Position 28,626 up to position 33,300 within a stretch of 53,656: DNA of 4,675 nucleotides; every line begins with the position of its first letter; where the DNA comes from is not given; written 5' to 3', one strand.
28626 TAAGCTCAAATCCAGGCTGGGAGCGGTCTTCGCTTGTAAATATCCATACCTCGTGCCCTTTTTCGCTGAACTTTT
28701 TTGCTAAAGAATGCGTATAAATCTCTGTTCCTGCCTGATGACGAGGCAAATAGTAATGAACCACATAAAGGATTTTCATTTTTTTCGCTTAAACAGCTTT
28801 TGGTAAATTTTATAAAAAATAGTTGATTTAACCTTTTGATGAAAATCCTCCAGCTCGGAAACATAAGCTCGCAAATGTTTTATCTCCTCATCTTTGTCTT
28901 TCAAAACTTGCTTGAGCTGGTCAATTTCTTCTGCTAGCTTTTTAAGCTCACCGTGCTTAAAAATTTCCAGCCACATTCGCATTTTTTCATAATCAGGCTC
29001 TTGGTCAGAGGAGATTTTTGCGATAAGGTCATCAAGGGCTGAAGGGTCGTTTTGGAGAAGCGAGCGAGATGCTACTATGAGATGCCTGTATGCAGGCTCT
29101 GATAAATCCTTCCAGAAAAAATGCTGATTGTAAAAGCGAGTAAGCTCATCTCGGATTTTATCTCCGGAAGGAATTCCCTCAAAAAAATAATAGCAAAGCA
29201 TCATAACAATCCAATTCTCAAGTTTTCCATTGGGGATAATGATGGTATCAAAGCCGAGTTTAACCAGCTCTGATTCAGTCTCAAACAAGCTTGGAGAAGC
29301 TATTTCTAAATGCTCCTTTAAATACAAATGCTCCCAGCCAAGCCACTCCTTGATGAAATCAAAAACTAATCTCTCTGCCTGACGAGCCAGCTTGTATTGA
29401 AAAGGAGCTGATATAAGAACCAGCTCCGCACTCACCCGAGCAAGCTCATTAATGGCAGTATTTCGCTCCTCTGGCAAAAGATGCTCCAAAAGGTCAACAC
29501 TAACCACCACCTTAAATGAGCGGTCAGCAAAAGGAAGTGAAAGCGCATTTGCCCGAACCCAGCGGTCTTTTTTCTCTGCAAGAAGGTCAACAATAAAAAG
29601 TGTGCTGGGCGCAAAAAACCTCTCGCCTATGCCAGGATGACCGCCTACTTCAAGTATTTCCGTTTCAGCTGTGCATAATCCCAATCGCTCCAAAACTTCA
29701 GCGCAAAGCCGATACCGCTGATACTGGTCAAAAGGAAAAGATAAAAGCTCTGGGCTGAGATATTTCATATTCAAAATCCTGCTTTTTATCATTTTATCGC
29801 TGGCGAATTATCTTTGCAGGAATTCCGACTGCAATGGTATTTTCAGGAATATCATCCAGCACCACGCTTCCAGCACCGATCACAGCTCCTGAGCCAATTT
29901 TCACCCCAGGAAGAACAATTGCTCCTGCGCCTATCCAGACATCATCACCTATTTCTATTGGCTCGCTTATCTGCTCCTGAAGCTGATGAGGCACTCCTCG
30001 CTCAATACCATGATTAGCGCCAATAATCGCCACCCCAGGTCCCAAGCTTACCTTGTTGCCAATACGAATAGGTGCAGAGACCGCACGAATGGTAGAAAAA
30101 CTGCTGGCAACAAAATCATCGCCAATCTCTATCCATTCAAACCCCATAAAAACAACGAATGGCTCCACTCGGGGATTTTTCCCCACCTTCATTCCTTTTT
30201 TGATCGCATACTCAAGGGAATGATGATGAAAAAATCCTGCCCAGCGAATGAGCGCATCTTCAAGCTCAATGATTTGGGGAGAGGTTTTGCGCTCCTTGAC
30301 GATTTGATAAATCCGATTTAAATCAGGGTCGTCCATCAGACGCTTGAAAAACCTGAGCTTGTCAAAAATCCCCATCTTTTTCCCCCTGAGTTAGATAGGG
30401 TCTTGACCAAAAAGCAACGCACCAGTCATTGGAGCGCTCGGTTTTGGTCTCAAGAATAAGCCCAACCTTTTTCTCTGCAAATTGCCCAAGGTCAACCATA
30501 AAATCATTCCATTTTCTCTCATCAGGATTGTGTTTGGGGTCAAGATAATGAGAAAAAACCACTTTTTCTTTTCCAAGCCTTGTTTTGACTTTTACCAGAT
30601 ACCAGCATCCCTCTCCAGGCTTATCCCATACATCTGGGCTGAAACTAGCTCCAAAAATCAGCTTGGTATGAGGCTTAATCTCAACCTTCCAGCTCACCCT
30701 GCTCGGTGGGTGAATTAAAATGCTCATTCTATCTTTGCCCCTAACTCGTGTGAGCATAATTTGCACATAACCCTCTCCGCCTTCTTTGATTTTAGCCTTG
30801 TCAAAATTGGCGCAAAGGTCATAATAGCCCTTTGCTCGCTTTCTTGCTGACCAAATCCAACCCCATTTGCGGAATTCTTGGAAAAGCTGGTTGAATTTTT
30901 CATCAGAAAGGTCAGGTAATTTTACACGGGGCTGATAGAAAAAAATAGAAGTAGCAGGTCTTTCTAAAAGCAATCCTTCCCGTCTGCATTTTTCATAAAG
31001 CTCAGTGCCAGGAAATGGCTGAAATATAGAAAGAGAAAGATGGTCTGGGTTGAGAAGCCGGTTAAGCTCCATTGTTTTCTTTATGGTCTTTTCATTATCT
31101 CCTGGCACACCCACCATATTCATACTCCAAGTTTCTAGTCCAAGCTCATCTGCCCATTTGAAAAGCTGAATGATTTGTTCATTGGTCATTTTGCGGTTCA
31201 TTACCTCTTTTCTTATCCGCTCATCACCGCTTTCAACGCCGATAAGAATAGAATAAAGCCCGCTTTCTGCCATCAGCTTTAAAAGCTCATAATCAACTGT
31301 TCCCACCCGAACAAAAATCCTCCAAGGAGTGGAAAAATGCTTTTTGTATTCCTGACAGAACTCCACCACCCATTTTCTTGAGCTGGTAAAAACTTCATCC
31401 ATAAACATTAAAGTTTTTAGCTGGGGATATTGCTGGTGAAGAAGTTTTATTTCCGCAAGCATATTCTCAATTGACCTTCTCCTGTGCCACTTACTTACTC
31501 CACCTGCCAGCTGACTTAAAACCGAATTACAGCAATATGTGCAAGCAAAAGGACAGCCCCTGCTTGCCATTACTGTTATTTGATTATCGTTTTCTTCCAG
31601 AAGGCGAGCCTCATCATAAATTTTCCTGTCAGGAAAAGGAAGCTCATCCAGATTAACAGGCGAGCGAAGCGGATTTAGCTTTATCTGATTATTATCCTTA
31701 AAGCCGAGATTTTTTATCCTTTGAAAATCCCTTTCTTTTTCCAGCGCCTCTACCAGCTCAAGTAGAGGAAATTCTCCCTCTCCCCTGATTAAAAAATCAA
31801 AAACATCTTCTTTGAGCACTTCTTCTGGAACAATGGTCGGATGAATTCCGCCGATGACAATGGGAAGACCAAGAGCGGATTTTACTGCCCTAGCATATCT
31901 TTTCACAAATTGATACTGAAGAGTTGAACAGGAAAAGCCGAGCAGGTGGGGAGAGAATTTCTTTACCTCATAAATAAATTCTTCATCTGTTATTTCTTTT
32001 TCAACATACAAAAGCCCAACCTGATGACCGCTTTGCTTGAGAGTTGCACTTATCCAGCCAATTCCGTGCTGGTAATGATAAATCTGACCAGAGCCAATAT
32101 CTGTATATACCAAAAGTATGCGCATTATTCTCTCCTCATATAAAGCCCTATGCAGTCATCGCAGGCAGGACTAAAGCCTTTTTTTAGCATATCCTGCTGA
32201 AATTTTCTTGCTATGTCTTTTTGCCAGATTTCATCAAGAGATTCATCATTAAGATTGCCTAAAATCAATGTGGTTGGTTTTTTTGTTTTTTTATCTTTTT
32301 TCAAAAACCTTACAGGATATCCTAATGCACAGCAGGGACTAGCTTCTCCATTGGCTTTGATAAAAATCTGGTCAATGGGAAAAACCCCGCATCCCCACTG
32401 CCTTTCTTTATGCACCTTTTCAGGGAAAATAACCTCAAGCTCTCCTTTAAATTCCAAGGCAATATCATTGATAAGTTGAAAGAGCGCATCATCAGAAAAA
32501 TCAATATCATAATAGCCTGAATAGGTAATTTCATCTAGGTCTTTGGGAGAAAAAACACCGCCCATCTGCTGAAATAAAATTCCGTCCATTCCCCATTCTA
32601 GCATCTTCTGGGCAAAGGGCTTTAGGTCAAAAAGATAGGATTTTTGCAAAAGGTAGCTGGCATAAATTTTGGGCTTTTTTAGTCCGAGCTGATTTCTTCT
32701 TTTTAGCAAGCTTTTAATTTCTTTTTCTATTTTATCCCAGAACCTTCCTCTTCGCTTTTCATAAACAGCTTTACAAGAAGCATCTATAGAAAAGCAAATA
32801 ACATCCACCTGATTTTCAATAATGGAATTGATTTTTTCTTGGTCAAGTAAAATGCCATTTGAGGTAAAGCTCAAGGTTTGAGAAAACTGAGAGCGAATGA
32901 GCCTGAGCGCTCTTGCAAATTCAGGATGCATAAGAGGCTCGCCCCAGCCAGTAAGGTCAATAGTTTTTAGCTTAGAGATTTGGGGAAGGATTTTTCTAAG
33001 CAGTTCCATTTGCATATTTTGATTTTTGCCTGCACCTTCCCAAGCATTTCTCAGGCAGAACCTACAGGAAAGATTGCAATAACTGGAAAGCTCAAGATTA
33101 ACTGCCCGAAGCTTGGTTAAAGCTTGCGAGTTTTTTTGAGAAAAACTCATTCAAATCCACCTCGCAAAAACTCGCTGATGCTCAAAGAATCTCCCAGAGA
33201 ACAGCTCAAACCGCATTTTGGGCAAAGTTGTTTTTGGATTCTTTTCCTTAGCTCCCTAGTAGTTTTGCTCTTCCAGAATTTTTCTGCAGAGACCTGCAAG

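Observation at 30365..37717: The same C-terminal module of about 110-125 aa is appended to two class-B rSAM enzymes and a GT2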

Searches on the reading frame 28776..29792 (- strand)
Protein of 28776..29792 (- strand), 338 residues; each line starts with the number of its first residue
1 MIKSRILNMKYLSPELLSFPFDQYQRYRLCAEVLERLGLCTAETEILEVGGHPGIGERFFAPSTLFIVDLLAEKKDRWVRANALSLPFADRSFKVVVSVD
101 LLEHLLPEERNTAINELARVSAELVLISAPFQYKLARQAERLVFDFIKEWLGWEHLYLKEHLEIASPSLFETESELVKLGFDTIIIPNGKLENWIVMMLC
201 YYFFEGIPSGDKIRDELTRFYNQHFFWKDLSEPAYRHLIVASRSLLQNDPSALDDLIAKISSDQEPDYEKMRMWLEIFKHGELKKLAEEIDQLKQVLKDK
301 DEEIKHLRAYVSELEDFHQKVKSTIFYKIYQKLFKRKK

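Call 15: search_protein_families(library=pfam, proteins=[window:28776-29792:-], max_evalue=0.001)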
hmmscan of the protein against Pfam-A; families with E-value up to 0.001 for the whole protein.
window:28776-29792:- (338 aa): 4 families
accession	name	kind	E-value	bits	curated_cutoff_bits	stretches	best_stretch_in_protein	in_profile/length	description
PF08241.18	Methyltransf_11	-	2.3e-07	31.8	21.2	1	77-120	45-86/95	Methyltransferase domain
PF13649.12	Methyltransf_25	-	5.1e-06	27.5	27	1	77-120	49-92/97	Methyltransferase domain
PF13489.12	Methyltransf_23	-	0.00041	20.6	27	1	24-106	3-95/164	Methyltransferase domain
PF15934.10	Yuri_gagarin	-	0.00066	20.1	28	1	284-320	58-94/234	Yuri gagarin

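Call 16: search_protein_families(library=ncbifam, proteins=[window:28776-29792:-], max_evalue=0.001)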
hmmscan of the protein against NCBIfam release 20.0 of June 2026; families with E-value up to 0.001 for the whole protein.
window:28776-29792:- (338 aa): 1 family
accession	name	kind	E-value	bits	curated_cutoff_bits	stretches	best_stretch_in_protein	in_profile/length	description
NF041255.1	mycofact_MftM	equivalog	6e-08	32.3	200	1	79-132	191-244/289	mycofactocin oligosaccharide methyltransferase MftM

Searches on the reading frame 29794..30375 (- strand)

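Call 15: search_protein_families(library=pfam, proteins=[window:29794-30375:-], max_evalue=0.001)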
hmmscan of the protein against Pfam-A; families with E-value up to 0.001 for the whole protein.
window:29794-30375:- (193 aa): 2 families
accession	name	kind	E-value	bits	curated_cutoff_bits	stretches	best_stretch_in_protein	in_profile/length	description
PF00132.30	Hexapep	-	1.6e-15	56.4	27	1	140-172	2-34/36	Bacterial transferase hexapeptide (six repeats)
PF14602.12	Hexapep_2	-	1.5e-08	34.6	27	1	139-172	1-32/34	Hexapeptide repeat of succinyl-transferase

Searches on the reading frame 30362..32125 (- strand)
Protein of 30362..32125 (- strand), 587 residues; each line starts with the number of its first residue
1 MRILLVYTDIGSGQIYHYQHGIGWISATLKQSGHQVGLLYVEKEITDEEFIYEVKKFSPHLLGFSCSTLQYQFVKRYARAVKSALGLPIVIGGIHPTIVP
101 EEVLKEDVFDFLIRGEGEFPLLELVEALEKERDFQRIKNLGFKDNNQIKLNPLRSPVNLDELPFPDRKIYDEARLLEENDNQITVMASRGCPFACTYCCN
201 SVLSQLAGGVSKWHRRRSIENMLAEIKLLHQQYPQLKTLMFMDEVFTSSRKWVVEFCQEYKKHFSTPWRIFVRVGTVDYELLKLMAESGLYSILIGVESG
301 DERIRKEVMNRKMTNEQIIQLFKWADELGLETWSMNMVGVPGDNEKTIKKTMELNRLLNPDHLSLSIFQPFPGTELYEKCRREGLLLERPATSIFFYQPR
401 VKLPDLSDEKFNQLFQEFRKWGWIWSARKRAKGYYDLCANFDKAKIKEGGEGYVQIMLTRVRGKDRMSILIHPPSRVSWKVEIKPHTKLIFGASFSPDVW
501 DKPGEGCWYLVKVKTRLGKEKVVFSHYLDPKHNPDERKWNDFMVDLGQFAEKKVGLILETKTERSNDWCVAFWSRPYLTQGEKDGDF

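Call 3: search_protein_families(library=pfam, proteins=[window:30362-32125:-], max_evalue=1)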
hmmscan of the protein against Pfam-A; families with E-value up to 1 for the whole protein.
window:30362-32125:- (587 aa): 3 families
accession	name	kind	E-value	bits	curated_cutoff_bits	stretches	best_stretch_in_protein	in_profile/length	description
PF04055.27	Radical_SAM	-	1.8e-23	83.9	29.5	1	188-354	4-165/166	Radical SAM superfamily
PF02310.24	B12-binding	-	7.6e-19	68.2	32.1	1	17-124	12-120/121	B12 binding domain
PF19864.5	Radical_SAM_N2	-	0.0063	16.4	29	1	87-133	86-130/151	Radical SAM proteins, N-terminal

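Call 16: search_protein_families(library=ncbifam, proteins=[window:30362-32125:-], max_evalue=0.001)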
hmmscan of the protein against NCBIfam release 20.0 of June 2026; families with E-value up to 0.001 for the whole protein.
window:30362-32125:- (587 aa): 30 families (the best 25 are shown)
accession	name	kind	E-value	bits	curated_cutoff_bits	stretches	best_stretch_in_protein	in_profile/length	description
TIGR03471.1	HpnJ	equivalog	7.1e-50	170.2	577.6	1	66-420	76-430/472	hopanoid biosynthesis associated radical SAM protein HpnJ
NF050148.1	rSAM_ApyD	equivalog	1e-41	143.1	750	1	54-379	70-392/645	RiPP biosynthesis radical SAM protein ApyD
TIGR02026.1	BchE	equivalog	3.9e-39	134.8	481.35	1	21-381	24-388/497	magnesium-protoporphyrin IX monomethyl ester anaerobic oxidative cyclase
NF038361.1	rSAM_Sden_1168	equivalog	2.1e-36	125.6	575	1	44-418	126-511/560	Sden_1168 family B12-binding radical SAM P-methyltransferase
TIGR04479.1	bcpD_PhpK_rSAM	subfamily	6.6e-36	123.7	600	1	111-363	174-414/504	PhpK family radical SAM P-methyltransferase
TIGR04072.2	rSAM_ladder_B12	equivalog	4.5e-35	121.1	360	1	3-407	2-401/443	lipid biosynthesis B12-binding/radical SAM protein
TIGR04013.1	B12_SAM_MJ_1487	hypoth_equivalog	2.1e-27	96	251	2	40-231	24-194/382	TIGR04013 family B12-binding domain/radical SAM domain-containing protein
NF033070.1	rSAM_AprD4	equivalog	3.6e-24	85.5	500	1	159-384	170-394/456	AprD4 family radical SAM diol-dehydratase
TIGR04014.1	B12_SAM_MJ_0865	equivalog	3.1e-23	82.3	360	2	272-379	251-357/434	methyl-coenzyme M reductase glutamine C-methyltransferase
TIGR04385.1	B12_rSAM_cofa1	equivalog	3.5e-22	79.2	450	1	83-354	96-360/438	B12 lower ligand biosynthesis radical SAM protein BzaD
TIGR03975.1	rSAM_ocin_1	subfamily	8.8e-22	77.3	281.85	1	49-359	119-431/606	RiPP maturation radical SAM C-methyltransferase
TIGR04190.1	B12_SAM_Ta0216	equivalog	4e-21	75.2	500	1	77-358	99-394/554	TIGR04190 family B12-binding domain/radical SAM domain protein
TIGR04295.1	B12_rSAM_oligo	hypoth_equivalog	3e-19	69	400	1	17-352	23-356/422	TIGR04295 family B12-binding domain-containing radical SAM protein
TIGR04367.1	HpnR_B12_rSAM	equivalog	7.5e-19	67.6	650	1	21-381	24-374/490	hopanoid C-3 methylase HpnR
NF033712.0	B12_rSAM_KedN5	subfamily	9.2e-14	50.6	700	1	57-346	61-358/624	KedN5 family methylcobalamin-dependent radical SAM C-methyltransferase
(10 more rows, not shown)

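Call 40: find_encoding_contigs(protein=window:30362-32125:-, flank=2000, max_places=3)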
Protein window:30362-32125:- (587 aa): no gene with exactly this product is on record in the collection.

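Call 46: find_related_loci(query=A5, collection=genome_contigs, flank=10000)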
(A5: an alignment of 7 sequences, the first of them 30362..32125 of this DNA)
Query A5 (587 aa) in genome_contigs; peptide patterns used: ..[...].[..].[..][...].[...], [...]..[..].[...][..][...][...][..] (x = any residue, [..] = any of these).
600 stretches matched a pattern (row limit reached: there are more); 491 encode a relative of the query (tblastn E <= 1e-3); the best 80 are kept; 80 distinct loci.
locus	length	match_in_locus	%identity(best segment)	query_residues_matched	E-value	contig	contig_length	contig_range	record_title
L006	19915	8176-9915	42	1-581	3e-153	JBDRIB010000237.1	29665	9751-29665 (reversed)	MAG: Planctomycetota bacterium isolate MEGAHIT-group-1.56 k141_11169865, whole genome shotgun sequence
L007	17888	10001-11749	36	1-578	1e-129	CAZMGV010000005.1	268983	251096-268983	MAG TPA_asm: uncultured bacterium isolate binchicken_co199_84 genome assembly, contig: NODE_38_length_268983_cov_15.5055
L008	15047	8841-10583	35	1-579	5e-125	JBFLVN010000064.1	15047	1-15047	MAG: Bdellovibrionota bacterium isolate MAG007 MAG007_64, whole genome shotgun sequence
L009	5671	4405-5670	41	1-420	6e-111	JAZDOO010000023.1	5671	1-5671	MAG: Pseudomonadota bacterium isolate MEGAHIT-group-0.780 k141_1083390, whole genome shotgun sequence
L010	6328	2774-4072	41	1-433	2e-107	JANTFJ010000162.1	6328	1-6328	MAG: Desulfobulbaceae bacterium isolate bin100106 c_000000014676, whole genome shotgun sequence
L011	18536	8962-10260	39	1-433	2e-104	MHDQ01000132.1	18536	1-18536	MAG: Nitrospinae bacterium RIFCSPLOWO2_12_FULL_45_22 rifcsplowo2_12_scaffold_23325, whole genome shotgun sequence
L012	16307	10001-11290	40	1-420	6e-101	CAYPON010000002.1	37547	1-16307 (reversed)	MAG TPA_asm: uncultured Anaerolineae bacterium isolate SRP231805_co1_126 genome assembly, contig: NODE_352_length_37547_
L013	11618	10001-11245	39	1-416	7e-99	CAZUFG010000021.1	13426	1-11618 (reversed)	MAG TPA_asm: uncultured Candidatus Bathyarchaeia archaeon isolate binchicken_co10_144 genome assembly, contig: NODE_2985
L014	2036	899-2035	42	1-374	3e-104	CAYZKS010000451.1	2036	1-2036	MAG TPA_asm: uncultured Anaerolineales bacterium isolate SRP098346_co1_3 genome assembly, contig: NODE_103185_length_203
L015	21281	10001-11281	39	1-418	1e-99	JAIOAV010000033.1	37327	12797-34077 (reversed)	MAG: Chloroflexota bacterium isolate S1bins97 c_000000000033, whole genome shotgun sequence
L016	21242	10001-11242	38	1-409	1e-91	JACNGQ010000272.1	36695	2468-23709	MAG: Planctomycetota bacterium isolate NIOZ-UU13 NIOZ-UU_NODE_1182_length_36695_cov_10.1715, whole genome shotgun sequen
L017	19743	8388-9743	35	1-437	1e-87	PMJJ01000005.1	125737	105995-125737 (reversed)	MAG: Actinomycetota bacterium isolate fen_680 73.20120600_E2D.85_contig_16258, whole genome shotgun sequence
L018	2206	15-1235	37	11-423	2e-91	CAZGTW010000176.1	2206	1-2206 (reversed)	MAG TPA_asm: uncultured Actinomycetota bacterium isolate SRP098346_co1_226 genome assembly, contig: NODE_90887_length_22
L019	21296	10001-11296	35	1-425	2e-86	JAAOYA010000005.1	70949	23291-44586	Candidatus Woesearchaeota archaeon isolate DPANNHV_H1.bin.22 k83_765314, whole genome shotgun sequence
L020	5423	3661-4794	38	1-380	1e-86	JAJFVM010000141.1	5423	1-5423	MAG: bacterium isolate bin.739 k141_1908731, whole genome shotgun sequence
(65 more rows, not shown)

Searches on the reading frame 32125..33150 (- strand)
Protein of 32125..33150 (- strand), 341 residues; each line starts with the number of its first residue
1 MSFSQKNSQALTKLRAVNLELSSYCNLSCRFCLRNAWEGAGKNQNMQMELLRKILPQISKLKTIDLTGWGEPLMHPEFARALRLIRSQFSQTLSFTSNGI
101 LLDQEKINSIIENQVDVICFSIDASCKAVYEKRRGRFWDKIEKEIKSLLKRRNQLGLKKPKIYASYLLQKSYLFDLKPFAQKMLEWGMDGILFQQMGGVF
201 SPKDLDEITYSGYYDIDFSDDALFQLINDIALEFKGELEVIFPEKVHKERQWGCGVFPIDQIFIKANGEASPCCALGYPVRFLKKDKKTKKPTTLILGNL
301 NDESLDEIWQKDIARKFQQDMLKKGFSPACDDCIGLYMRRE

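Call 15: search_protein_families(library=pfam, proteins=[window:32125-33150:-], max_evalue=0.001)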
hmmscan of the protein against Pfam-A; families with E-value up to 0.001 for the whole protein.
window:32125-33150:- (341 aa): 3 families
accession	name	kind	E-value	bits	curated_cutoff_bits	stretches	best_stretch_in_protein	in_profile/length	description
PF04055.27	Radical_SAM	-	1.9e-13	51.4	29.5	1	21-150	3-138/166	Radical SAM superfamily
PF13186.11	SPASM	-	4.5e-12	46.5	21.5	1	257-333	3-66/67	Iron-sulfur cluster-binding domain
PF13353.11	Fer4_12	-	9e-06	26.5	22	1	23-125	13-116/137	4Fe-4S single cluster domain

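Call 16: search_protein_families(library=ncbifam, proteins=[window:32125-33150:-], max_evalue=0.001)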
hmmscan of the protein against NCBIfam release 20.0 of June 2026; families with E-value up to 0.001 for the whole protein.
window:32125-33150:- (341 aa): 52 families (the best 25 are shown)
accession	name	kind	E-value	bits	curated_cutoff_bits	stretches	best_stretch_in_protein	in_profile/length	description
TIGR04317.1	W_rSAM_matur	equivalog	7e-49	166.8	380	1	13-333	2-313/349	tungsten cofactor oxidoreductase radical SAM maturase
TIGR04311.1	rSAM_Geo_metal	subfamily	5.9e-34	117.8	400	2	18-196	6-187/423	radical SAM/SPASM family putative metalloenzyme maturase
NF033640.1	N_Twi_rSAM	subfamily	2e-23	83.1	170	2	7-187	103-299/398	twitch domain-containing radical SAM protein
TIGR04321.1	spiroSPASM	subfamily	2.5e-16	59.4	250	1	17-149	233-377/510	spiro-SPASM protein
NF050035.1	rSAM_WgK_link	exception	1.8e-15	56.9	650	1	17-148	11-143/367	radical SAM/SPASM peptide maturase WgkB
NF038283.1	viperin_w_prok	equivalog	2.5e-14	53.1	180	1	16-140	3-131/281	viperin family antiviral radical SAM protein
NF001199.0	PRK00164.2-1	equivalog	3.4e-12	46.1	231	1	14-162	11-155/308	GTP 3',8-cyclase MoaA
TIGR04251.1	SCM_rSAM_ScmF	equivalog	3.6e-12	46.4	400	1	14-136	3-130/353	SynChlorMet cassette radical SAM/SPASM protein ScmF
TIGR02666.1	moaA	equivalog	1.1e-11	44.3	284.05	1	16-134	11-134/336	GTP 3',8-cyclase MoaA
TIGR04167.1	rSAM_SeCys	equivalog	6.4e-11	42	300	1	13-160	6-151/303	arsenosugar biosynthesis radical SAM (seleno)protein ArsS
TIGR02668.1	moaA_archaeal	equivalog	9.5e-11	41.2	325.25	1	14-147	9-142/303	GTP 3',8-cyclase MoaA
TIGR03974.1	rSAM_six_Cys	equivalog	2.9e-09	36.3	425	1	7-154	89-250/451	thioether cross-link-forming SCIFF peptide maturase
TIGR03978.1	rSAM_paired_1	equivalog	6.4e-09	35.1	370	1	22-159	90-235/466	His-Xaa-Ser system radical SAM maturase HxsB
TIGR04303.1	GeoRSP_rSAM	equivalog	9.3e-09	35.3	400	1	17-136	7-122/325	GeoRSP system radical SAM/SPASM protein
NF047865.1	rSAM_PapB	equivalog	9.4e-09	34.9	340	1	14-274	2-266/330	PapB family radical SAM/SPASM ranthipeptide maturase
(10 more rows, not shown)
